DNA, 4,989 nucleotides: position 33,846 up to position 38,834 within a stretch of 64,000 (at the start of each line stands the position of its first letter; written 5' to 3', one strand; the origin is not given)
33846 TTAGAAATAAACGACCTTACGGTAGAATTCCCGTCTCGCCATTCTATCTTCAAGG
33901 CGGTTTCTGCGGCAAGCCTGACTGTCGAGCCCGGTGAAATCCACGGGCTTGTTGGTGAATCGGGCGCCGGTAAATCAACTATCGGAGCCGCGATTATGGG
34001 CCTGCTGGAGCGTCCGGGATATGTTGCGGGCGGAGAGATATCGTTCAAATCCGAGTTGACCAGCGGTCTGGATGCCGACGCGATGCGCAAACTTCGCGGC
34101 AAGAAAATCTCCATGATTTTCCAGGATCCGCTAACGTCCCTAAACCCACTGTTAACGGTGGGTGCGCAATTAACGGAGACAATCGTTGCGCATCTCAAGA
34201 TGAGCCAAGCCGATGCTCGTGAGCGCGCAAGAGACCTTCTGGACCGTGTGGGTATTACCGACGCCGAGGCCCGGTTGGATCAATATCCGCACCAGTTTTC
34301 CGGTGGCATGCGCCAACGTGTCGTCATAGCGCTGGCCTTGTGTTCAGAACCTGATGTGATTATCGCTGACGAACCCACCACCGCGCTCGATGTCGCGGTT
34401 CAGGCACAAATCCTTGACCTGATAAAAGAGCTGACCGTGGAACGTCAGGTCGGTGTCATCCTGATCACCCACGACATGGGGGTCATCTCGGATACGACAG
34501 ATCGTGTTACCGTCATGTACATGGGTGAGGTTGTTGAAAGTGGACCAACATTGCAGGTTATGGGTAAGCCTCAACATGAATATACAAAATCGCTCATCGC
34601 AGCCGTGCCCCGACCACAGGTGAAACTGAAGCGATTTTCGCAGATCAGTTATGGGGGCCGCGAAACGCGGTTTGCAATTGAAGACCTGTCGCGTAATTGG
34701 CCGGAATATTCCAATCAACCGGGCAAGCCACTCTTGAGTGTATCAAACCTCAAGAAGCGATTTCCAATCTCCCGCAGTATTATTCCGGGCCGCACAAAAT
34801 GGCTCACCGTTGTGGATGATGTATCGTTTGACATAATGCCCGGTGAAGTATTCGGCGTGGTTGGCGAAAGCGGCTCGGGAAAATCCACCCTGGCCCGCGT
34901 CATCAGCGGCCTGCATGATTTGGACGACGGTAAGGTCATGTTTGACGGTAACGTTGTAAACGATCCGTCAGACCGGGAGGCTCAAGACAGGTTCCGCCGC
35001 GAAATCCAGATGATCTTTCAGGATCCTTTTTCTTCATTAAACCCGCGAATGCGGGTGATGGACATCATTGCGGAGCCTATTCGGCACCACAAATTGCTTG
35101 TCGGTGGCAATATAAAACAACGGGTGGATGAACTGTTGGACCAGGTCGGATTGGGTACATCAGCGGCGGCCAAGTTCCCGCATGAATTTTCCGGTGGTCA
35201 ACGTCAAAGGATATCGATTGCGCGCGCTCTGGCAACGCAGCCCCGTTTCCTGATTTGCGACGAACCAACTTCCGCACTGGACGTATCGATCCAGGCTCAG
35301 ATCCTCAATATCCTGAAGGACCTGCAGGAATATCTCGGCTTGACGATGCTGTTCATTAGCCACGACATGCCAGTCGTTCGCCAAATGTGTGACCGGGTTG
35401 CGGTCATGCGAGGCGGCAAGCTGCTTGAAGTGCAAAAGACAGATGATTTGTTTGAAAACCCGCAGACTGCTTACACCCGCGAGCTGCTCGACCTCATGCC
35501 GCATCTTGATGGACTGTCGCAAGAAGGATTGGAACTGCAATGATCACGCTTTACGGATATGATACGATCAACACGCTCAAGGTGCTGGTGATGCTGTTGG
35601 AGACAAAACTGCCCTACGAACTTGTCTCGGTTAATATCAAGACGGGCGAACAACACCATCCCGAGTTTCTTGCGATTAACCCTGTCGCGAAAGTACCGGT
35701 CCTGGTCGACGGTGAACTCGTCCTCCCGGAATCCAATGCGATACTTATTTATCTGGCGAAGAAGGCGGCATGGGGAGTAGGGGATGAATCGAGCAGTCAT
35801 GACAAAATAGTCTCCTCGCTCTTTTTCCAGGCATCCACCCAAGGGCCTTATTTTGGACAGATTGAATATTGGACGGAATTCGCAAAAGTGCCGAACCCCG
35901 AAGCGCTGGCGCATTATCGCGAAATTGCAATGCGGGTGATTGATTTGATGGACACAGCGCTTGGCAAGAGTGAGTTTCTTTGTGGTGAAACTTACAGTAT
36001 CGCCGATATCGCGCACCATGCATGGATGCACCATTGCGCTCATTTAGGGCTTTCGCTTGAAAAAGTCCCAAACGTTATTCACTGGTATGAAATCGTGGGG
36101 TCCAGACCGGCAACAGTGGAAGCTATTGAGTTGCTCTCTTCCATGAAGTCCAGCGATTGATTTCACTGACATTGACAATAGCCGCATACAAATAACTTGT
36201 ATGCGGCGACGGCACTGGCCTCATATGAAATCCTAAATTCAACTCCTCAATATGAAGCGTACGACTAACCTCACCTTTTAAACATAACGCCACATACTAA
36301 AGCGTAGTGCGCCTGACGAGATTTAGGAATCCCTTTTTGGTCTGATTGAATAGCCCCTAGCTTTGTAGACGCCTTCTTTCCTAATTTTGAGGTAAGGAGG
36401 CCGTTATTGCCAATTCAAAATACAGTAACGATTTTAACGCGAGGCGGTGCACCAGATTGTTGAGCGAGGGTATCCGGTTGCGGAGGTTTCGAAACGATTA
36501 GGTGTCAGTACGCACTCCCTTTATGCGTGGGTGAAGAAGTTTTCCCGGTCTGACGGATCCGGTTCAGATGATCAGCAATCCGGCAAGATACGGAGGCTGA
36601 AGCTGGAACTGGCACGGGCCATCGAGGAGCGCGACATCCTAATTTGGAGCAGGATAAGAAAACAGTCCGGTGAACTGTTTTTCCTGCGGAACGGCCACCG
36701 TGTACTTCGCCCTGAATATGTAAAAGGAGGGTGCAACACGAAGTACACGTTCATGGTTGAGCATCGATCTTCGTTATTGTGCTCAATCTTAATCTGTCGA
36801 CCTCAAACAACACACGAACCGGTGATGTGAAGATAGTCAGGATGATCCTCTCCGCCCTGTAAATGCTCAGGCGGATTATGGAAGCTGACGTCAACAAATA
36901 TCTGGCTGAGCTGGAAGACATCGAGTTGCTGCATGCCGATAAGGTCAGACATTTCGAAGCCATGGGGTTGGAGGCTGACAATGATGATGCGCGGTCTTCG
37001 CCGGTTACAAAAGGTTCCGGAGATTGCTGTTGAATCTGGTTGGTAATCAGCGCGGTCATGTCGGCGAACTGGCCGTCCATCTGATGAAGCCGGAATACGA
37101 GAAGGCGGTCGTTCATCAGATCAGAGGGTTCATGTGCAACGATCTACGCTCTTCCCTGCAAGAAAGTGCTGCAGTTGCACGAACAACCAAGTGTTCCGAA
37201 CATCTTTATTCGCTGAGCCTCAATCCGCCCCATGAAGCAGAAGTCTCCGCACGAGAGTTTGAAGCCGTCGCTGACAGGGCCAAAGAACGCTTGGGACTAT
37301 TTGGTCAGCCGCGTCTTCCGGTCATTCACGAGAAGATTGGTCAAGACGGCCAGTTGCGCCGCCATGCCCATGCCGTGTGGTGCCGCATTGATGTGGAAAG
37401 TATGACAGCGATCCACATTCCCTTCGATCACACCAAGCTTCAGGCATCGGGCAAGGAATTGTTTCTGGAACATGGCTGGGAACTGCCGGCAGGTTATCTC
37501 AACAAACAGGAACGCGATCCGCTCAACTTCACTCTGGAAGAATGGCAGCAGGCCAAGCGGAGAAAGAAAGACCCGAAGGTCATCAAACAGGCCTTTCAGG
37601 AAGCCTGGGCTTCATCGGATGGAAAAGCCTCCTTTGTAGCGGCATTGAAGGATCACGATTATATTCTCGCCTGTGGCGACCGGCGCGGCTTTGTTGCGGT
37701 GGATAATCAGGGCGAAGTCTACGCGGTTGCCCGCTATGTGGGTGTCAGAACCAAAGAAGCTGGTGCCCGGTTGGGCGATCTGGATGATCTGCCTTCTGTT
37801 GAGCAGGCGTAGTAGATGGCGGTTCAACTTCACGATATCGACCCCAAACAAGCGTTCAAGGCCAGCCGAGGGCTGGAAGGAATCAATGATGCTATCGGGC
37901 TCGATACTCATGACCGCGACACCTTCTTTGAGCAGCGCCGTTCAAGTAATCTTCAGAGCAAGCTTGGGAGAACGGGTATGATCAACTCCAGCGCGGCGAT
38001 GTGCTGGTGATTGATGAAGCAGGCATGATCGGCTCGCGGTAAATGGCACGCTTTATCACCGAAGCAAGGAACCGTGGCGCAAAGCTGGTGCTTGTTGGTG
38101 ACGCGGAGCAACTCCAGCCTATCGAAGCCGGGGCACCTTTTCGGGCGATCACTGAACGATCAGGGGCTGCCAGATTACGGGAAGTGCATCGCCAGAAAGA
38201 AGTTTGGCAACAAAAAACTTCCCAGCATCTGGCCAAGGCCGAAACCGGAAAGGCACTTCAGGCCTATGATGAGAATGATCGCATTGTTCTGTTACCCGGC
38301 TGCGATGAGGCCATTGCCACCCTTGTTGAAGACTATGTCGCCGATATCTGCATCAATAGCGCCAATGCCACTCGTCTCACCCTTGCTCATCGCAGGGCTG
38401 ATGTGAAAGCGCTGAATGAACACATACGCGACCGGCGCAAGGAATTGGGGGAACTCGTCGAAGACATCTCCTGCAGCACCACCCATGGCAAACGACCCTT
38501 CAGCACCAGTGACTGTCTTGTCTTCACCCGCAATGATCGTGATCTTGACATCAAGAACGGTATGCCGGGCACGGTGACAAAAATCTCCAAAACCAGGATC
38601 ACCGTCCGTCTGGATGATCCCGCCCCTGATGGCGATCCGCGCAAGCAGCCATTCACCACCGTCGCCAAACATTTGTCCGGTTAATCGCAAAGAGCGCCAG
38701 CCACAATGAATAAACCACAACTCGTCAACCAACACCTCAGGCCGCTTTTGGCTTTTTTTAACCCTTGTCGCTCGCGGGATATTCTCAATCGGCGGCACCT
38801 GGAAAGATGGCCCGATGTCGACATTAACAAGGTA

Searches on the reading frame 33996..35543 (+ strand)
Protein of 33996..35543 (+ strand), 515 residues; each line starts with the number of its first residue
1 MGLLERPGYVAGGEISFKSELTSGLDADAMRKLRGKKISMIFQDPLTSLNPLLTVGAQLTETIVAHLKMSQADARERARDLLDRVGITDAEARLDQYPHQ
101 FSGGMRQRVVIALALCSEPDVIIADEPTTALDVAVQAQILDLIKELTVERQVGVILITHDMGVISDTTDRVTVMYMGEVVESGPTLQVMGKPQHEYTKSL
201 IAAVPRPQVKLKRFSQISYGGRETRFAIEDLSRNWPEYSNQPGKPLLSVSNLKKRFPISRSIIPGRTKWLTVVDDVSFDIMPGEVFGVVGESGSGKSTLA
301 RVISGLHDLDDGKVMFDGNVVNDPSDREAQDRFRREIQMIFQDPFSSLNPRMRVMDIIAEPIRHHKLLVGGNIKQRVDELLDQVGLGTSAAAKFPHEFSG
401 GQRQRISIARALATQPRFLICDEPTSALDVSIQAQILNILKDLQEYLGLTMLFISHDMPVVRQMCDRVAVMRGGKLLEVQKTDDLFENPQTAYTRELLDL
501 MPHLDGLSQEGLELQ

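Call 55: search_protein_families(library=pfam, proteins=[window:33996-35543:+], max_evalue=0.001)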
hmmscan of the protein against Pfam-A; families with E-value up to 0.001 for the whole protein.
window:33996-35543:+ (515 aa): 5 families
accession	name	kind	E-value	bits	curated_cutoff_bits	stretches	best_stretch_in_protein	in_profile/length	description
PF00005.33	ABC_tran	-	1e-55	188.5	25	2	274-426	2-137/137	ABC transporter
PF13304.12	AAA_21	-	1.5e-15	58.5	27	1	52-164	188-303/304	AAA domain, putative AbiEii toxin, Type IV TA system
PF08352.17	oligo_HPY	-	6.9e-12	46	27.1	2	180-216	1-37/65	Oligopeptide/dipeptide transporter, C-terminal region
PF02463.25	SMC_N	-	5.1e-09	36.3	40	1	285-470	26-211/220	RecF/RecN/SMC N terminal domain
PF13401.12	AAA_22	-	2.7e-05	24.9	27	0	288-367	10-84/130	AAA domain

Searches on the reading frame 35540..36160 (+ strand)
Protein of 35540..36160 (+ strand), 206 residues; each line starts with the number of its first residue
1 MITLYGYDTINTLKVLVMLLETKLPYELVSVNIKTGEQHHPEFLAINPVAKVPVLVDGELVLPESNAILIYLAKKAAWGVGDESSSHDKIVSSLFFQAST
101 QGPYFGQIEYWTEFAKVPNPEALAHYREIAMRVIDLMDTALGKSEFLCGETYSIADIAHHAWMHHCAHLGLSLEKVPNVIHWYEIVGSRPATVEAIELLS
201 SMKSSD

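Call 55: search_protein_families(library=pfam, proteins=[window:35540-36160:+], max_evalue=0.001)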
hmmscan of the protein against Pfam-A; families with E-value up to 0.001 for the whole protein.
window:35540-36160:+ (206 aa): 5 families
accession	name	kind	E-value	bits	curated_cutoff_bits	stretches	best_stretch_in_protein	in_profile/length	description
PF02798.26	GST_N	-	1.8e-17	63.8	20.9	1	2-73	3-75/76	Glutathione S-transferase, N-terminal domain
PF13417.12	GST_N_3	-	1.2e-13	51.7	22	1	5-76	2-71/75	Glutathione S-transferase, N-terminal domain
PF13409.12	GST_N_2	-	3e-13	50.6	25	1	12-74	5-69/70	Glutathione S-transferase, N-terminal domain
PF00043.30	GST_C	-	7.9e-07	29.7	20.7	1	127-190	28-93/93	Glutathione S-transferase, C-terminal domain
PF13410.11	GST_C_2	-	4e-05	24.1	24.9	1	120-158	1-39/69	Glutathione S-transferase, C-terminal domain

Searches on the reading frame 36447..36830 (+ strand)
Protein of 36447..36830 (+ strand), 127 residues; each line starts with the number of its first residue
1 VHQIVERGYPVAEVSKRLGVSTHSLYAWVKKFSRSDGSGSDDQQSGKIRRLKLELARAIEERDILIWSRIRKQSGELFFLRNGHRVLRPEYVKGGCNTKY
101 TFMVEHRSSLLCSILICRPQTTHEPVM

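Call 55: search_protein_families(library=pfam, proteins=[window:36447-36830:+], max_evalue=0.001)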
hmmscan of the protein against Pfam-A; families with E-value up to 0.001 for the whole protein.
window:36447-36830:+ (127 aa): 2 families
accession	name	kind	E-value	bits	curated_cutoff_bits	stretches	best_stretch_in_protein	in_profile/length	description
PF01527.26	HTH_Tnp_1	-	3.1e-09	37.4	24.1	1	2-52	17-64/75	Transposase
PF13384.12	HTH_23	-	6.3e-06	26.3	24.6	1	6-36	15-44/50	Homeodomain-like domain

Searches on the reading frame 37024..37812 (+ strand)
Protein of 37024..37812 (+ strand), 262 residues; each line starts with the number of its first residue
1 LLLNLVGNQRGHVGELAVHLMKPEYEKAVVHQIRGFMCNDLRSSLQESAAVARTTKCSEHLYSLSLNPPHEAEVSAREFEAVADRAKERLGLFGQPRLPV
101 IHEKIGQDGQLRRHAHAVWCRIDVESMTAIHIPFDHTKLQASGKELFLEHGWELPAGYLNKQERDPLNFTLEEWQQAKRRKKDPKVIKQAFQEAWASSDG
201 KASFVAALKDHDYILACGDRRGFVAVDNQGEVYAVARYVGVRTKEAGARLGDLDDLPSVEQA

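Call 55: search_protein_families(library=pfam, proteins=[window:37024-37812:+], max_evalue=0.001)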
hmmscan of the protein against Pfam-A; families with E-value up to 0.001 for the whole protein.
window:37024-37812:+ (262 aa): 1 family
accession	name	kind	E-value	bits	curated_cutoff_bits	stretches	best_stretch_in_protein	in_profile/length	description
PF03432.20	Relaxase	-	7e-10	39.7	24.6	1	25-152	7-132/132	MobA/VirD2-like, nuclease domain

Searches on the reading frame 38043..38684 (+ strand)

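Call 55: search_protein_families(library=pfam, proteins=[window:38043-38684:+], max_evalue=0.001)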
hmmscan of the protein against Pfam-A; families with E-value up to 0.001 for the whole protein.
window:38043-38684:+ (213 aa): 2 families
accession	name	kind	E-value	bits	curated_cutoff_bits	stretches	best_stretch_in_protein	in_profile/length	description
PF13604.12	AAA_30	-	1.6e-21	77.4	27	1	1-81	105-186/191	AAA domain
PF18335.7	SH3_13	-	7.7e-05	22.8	41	1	146-188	19-61/65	ATP-dependent RecD-like DNA helicase SH3 domain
